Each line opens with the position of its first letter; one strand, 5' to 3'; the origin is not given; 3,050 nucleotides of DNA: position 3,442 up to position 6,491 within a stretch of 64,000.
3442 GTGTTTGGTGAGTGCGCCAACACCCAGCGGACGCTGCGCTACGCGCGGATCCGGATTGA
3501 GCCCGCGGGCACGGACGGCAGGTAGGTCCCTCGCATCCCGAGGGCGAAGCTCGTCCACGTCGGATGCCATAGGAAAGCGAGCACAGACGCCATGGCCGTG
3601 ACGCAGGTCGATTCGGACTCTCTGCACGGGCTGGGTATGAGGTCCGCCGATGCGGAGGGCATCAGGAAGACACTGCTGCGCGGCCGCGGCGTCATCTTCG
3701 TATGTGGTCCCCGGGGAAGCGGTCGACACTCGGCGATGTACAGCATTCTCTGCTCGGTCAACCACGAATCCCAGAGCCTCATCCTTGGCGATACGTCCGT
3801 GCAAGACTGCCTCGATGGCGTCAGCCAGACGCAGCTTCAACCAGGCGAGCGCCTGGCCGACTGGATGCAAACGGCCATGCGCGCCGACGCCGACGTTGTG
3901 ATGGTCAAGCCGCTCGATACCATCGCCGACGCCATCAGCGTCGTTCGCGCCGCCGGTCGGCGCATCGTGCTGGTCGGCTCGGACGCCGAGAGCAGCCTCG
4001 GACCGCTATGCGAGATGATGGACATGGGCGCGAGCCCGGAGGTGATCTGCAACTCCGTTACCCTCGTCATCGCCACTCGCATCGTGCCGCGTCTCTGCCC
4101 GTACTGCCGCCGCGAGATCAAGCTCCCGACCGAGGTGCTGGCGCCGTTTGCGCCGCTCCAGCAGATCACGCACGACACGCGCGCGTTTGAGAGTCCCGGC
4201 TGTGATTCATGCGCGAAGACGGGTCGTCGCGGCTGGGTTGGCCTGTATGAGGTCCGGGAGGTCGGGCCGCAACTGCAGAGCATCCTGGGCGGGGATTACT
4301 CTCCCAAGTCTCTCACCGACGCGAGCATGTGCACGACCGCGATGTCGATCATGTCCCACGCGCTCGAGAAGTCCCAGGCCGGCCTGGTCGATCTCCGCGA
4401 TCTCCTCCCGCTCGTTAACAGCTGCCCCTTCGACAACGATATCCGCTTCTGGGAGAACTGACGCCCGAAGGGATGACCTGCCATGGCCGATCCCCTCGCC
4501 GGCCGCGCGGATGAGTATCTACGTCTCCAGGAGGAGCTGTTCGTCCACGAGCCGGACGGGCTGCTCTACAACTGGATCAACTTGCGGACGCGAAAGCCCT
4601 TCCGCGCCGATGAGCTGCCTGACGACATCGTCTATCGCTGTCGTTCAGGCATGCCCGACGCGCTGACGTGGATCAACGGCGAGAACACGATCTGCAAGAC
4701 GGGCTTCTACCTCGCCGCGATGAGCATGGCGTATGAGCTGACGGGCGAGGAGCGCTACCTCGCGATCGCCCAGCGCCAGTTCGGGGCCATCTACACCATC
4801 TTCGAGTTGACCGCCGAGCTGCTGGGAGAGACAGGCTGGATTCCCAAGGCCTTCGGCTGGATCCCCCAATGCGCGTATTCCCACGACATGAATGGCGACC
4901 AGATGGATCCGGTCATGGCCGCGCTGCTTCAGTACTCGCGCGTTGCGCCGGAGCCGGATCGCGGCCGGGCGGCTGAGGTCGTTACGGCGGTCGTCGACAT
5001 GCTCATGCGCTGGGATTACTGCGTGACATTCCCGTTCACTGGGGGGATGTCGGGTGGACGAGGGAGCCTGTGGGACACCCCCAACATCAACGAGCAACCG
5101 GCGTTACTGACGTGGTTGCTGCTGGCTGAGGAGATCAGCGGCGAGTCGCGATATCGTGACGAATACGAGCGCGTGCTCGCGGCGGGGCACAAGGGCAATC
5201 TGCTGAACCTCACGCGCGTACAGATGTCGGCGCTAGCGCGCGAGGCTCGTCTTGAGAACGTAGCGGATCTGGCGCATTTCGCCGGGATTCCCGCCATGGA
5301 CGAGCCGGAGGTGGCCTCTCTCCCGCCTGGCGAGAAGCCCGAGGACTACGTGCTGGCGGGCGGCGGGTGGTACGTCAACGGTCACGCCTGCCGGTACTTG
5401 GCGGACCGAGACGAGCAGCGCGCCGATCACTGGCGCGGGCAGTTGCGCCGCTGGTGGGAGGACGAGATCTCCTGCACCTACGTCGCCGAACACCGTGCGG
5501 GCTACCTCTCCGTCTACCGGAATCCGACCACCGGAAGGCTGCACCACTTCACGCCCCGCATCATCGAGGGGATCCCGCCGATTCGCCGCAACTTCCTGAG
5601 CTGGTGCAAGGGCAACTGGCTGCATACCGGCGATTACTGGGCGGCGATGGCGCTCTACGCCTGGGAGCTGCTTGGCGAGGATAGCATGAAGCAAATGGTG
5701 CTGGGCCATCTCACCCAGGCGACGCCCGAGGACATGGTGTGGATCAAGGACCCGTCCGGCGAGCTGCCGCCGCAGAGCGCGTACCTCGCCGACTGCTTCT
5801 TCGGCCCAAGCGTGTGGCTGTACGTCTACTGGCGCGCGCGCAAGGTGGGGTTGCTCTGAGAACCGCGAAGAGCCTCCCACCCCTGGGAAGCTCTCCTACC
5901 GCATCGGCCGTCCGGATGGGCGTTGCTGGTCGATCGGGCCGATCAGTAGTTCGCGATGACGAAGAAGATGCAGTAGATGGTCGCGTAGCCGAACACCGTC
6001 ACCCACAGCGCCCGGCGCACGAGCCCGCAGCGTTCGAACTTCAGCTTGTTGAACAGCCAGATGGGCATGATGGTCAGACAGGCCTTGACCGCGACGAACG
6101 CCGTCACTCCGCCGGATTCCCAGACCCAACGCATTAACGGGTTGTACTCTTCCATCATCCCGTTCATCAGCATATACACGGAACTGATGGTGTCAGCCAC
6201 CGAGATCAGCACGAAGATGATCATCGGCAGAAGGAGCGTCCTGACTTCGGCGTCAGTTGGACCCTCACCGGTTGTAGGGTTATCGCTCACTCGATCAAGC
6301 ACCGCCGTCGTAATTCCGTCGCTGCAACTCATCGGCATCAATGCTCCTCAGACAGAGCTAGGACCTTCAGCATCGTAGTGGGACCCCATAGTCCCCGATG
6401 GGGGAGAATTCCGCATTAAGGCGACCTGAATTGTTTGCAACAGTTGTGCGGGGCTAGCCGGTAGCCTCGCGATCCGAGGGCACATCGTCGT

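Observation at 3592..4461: Stand-alone degenerate GspE ATPase domain (pseudo-ATPase) that keeps the zinc tetracysteine motif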

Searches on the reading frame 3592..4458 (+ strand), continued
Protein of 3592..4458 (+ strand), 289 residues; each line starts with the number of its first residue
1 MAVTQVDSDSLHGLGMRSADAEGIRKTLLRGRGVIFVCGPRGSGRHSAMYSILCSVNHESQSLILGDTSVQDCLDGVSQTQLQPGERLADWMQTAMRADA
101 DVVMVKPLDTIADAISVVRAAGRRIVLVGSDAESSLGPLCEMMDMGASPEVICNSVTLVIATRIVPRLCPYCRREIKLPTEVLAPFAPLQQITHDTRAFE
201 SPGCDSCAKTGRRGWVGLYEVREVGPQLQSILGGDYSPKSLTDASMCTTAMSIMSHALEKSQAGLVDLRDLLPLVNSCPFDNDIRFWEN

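Call 80: search_protein_families(library=phrogs, proteins=[window:3592-4458:+], max_evalue=0.01)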
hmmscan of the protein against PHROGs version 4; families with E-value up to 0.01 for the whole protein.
window:3592-4458:+ (289 aa): 2 families
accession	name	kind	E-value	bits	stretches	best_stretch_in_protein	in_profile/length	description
phrog_19065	-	unknown function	1.2e-27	97.8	1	8-276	207-489/522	-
phrog_26606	-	unknown function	7.5e-09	36.1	1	26-165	126-267/323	-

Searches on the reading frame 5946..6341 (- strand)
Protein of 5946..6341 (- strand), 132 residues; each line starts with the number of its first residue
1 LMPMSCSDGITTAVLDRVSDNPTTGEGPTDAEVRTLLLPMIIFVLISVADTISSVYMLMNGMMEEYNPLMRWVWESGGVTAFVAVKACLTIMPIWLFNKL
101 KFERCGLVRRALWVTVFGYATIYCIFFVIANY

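Call 9: search_protein_families(library=pfam, proteins=[window:5946-6341:-], max_evalue=0.01)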
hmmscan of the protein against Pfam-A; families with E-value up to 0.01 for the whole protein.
window:5946-6341:- (132 aa): 1 family
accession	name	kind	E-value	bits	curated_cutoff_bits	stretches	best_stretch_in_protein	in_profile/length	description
PF18902.5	DUF5658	-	1.2e-13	52.1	25.2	1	45-124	2-79/82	Domain of unknown function (DUF5658)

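Call 44: search_protein_families(library=ncbifam, proteins=[window:5946-6341:-], max_evalue=0.01)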
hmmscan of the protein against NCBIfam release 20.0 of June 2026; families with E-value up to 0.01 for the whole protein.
window:5946-6341:- (132 aa): 0 families

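Call 52: find_homologous_proteins(query=A3, max_evalue=0.001)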
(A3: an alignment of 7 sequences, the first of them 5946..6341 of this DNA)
Query A3 (7 sequences) (132 aa, profile of the alignment): 34 proteins with E <= 0.001 among 5459 candidates.
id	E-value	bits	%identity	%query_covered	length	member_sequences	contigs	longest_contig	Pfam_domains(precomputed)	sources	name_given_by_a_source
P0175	2.6e-62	226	51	98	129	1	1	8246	PF18902.6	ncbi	-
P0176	1.5e-61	224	52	98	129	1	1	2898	PF18902.6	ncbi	-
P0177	1.5e-61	224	52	98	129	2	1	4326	PF18902.6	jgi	jgi:hypothetical protein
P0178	2.0e-61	223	49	98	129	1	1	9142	PF18902.6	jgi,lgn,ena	-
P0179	4.8e-61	222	55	83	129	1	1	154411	PF18902.6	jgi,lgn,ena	-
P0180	1.2e-60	221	51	98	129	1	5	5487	PF18902.6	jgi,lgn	-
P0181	4.2e-60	219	54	84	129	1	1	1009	PF18902.6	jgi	jgi:hypothetical protein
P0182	1.1e-58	214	100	98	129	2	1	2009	PF18902.6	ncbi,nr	ncbi:MAG TPA: DUF5658 family protein [Armatimonadota bacterium]|nr:DUF5658 family protein [Armatimon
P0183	3.9e-58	213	54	96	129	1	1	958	PF18902.6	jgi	jgi:hypothetical protein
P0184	1.2e-56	208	54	98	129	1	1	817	PF18902.6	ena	-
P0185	2.6e-56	207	88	98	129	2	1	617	PF18902.6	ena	-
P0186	2.9e-56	207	54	92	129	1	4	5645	PF18902.6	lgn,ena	-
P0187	1.4e-55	204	55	96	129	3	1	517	PF18902.6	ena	-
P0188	3.0e-55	203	54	89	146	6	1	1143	PF18902.6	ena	-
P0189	4.1e-54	200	51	90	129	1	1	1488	PF18902.6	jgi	jgi:hypothetical protein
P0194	1.5e-50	188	64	98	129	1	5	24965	PF18902.6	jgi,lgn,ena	jgi:hypothetical protein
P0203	2.0e-44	168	57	80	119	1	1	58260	PF18902.6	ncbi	ncbi:MAG: DUF5658 family protein [Candidatus Zipacnadales bacterium]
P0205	5.2e-42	160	40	80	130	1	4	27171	PF18902.6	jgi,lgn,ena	-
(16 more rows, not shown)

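Call 53: find_encoding_contigs(protein=P0194, flank=8000, max_places=2)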
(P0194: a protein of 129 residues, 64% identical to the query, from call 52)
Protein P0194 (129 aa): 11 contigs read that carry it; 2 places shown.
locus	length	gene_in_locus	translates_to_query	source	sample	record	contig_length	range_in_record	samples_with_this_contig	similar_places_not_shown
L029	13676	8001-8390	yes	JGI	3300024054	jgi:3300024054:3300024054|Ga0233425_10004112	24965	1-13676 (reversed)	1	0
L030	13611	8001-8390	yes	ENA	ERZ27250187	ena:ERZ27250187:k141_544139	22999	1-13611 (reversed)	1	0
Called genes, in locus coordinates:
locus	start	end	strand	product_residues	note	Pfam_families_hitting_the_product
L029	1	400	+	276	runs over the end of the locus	-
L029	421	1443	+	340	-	PF00248:Aldo_ket_red, PF13534:Fer4_17 (faint), PF13187:Fer4_9 (weak)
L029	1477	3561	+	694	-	PF07584:BatA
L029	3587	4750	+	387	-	PF01168:Ala_racemase_N, PF00842:Ala_racemase_C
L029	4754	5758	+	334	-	PF00294:PfkB, PF08543:Phos_pyr_kin (weak)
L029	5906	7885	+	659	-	-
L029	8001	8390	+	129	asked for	PF18902:DUF5658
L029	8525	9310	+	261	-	PF13371:TPR_9 (faint), PF13428:TPR_14 (faint), PF13424:TPR_12 (faint), PF00515:TPR_1 (faint), PF07719:TPR_2 (faint), PF13181:TPR_8 (faint), PF13414:TPR_11 (faint), PF13432:TPR_16 (weak), +1 more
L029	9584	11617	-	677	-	-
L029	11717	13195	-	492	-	PF00884:Sulfatase, PF01663:Phosphodiest (faint), PF16347:SGSH_C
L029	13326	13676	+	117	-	?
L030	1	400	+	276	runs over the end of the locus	-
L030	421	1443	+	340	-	PF00248:Aldo_ket_red, PF13534:Fer4_17 (faint), PF13187:Fer4_9 (weak)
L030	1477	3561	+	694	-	PF07584:BatA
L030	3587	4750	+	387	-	PF01168:Ala_racemase_N, PF00842:Ala_racemase_C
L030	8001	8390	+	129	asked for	PF18902:DUF5658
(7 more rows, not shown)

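Call 54: find_encoding_contigs(protein=P0203, flank=8000, max_places=2)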
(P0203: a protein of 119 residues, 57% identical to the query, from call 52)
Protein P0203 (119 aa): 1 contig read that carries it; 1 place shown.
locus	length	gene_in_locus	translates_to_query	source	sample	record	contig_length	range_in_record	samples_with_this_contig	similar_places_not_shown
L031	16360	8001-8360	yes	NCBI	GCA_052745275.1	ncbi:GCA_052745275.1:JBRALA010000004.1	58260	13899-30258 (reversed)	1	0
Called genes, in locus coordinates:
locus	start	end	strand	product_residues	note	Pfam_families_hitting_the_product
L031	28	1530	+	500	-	PF00512:HisKA (weak), PF02518:HATPase_c, PF13581:HATPase_c_2, PF14501:HATPase_c_5 (weak), PF00072:Response_reg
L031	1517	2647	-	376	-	PF07853:DUF1648, PF19124:DUF5808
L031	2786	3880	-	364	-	-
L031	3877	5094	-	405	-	PF01979:Amidohydro_1, PF07969:Amidohydro_3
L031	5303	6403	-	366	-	PF24400:DUF7544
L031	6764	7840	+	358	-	PF01408:GFO_IDH_MocA, PF22725:GFO_IDH_MocA_C3, PF21252:Glyco_hydro_109_C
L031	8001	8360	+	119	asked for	PF18902:DUF5658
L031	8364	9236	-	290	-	PF00437:T2SSE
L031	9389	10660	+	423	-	PF20706:GT4-conflict, PF13439:Glyco_transf_4, PF13579:Glyco_trans_4_4, PF00534:Glycos_transf_1, PF13692:Glyco_trans_1_4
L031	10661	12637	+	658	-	-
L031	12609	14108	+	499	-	PF00370:FGGY_N, PF02782:FGGY_C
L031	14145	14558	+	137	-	-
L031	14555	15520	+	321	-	PF13688:Reprolysin_5, PF00413:Peptidase_M10 (weak), PF13582:Reprolysin_3 (weak), PF00515:TPR_1 (faint), PF07719:TPR_2 (faint), PF13181:TPR_8 (faint), PF13414:TPR_11 (faint)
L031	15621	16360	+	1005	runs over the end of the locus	PF16586:DUF5060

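Call 55: find_encoding_contigs(protein=P0205, flank=8000, max_places=2)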
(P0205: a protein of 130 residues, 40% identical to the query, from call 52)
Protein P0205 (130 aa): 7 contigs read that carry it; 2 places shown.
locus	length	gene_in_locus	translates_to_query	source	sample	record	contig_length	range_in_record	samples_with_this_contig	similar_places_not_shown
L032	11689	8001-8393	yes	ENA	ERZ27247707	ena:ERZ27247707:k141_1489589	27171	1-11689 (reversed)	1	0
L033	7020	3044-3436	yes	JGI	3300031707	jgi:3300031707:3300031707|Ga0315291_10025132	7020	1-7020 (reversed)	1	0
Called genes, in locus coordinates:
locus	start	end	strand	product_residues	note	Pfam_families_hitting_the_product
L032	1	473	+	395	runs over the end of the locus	PF01264:Chorismate_synt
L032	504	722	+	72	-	-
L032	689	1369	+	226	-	PF13091:PLDc_2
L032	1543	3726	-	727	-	PF01966:HD (weak), PF13328:HD_4, PF04607:RelA_SpoT, PF02824:TGS, PF19296:RelA_AH, PF28438:RelA_RIS, PF01842:ACT, PF13291:ACT_4, +1 more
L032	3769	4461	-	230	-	PF13580:SIS_2 (faint), PF01380:SIS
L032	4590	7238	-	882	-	PF00675:Peptidase_M16, PF05193:Peptidase_M16_C, PF00675:Peptidase_M16, PF05193:Peptidase_M16_C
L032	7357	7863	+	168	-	-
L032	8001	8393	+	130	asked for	PF18902:DUF5658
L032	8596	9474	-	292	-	PF00437:T2SSE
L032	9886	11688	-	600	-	?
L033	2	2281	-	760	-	?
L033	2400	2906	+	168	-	-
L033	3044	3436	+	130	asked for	PF18902:DUF5658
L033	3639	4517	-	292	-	PF00437:T2SSE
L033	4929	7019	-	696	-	?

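Call 79: search_protein_families(library=padloc, proteins=[window:5946-6341:-], max_evalue=0.01)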
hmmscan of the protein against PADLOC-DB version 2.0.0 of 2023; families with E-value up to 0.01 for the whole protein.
window:5946-6341:- (132 aa): 0 families

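Call 80: search_protein_families(library=phrogs, proteins=[window:5946-6341:-], max_evalue=0.01)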
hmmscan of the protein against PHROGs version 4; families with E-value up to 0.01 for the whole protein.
window:5946-6341:- (132 aa): 0 families
